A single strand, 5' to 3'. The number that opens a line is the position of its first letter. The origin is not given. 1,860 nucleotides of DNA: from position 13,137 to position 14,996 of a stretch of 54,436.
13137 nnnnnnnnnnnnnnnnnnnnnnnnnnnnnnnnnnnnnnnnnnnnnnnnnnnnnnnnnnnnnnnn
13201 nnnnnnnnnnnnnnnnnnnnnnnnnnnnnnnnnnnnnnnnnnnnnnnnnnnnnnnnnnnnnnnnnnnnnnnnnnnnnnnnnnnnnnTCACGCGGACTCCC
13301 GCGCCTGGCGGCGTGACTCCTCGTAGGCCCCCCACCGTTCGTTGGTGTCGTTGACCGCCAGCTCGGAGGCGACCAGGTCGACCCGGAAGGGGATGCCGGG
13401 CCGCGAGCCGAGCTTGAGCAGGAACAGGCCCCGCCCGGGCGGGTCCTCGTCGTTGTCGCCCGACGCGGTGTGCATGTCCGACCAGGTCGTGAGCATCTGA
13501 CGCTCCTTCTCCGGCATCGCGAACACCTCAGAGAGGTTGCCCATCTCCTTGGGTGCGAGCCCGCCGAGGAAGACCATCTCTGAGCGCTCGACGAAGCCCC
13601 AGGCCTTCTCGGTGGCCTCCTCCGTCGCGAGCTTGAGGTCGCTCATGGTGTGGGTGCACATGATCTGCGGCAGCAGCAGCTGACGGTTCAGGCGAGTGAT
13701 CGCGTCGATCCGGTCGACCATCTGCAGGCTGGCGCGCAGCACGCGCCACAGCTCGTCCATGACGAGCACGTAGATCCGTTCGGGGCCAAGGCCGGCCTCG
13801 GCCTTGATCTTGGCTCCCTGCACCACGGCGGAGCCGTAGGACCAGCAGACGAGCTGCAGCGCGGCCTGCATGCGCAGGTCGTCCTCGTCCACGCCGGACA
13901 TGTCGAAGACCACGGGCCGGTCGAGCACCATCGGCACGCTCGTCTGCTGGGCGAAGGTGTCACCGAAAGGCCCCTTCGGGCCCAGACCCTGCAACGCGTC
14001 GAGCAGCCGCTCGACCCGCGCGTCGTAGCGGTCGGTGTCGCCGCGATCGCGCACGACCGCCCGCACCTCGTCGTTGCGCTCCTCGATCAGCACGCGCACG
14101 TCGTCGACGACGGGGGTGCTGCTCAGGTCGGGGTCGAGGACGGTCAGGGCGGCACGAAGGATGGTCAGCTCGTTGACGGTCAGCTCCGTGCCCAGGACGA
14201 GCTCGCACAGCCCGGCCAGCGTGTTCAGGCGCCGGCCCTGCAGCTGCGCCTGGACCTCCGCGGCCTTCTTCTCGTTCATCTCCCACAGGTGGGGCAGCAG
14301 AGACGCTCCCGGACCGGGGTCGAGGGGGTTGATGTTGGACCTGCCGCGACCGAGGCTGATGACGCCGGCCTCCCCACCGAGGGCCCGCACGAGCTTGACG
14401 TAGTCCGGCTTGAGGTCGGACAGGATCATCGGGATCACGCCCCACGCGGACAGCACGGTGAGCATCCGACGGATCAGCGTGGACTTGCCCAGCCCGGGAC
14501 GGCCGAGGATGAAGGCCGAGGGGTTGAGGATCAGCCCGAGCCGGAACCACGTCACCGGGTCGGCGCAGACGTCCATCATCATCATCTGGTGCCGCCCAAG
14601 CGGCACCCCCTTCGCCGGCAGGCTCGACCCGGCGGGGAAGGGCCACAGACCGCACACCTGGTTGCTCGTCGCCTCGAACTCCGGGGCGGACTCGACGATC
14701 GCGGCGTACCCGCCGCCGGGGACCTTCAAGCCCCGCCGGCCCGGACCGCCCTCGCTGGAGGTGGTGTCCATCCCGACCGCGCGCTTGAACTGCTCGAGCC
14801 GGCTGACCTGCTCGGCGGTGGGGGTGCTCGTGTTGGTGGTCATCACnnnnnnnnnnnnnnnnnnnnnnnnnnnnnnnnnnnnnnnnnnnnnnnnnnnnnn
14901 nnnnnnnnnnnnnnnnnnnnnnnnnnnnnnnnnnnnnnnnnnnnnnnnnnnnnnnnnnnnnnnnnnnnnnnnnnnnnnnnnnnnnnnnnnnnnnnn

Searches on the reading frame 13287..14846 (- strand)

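Call 97: search_protein_families(library=pfam, proteins=[window:13287-14846:-], max_evalue=0.001)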
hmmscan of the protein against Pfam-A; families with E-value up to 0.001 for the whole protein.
window:13287-14846:- (519 aa): 1 family
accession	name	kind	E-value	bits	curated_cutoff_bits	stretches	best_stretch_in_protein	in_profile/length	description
PF01935.23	DUF87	-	5e-05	23.9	23.2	1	112-326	27-211/220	Helicase HerA, central domain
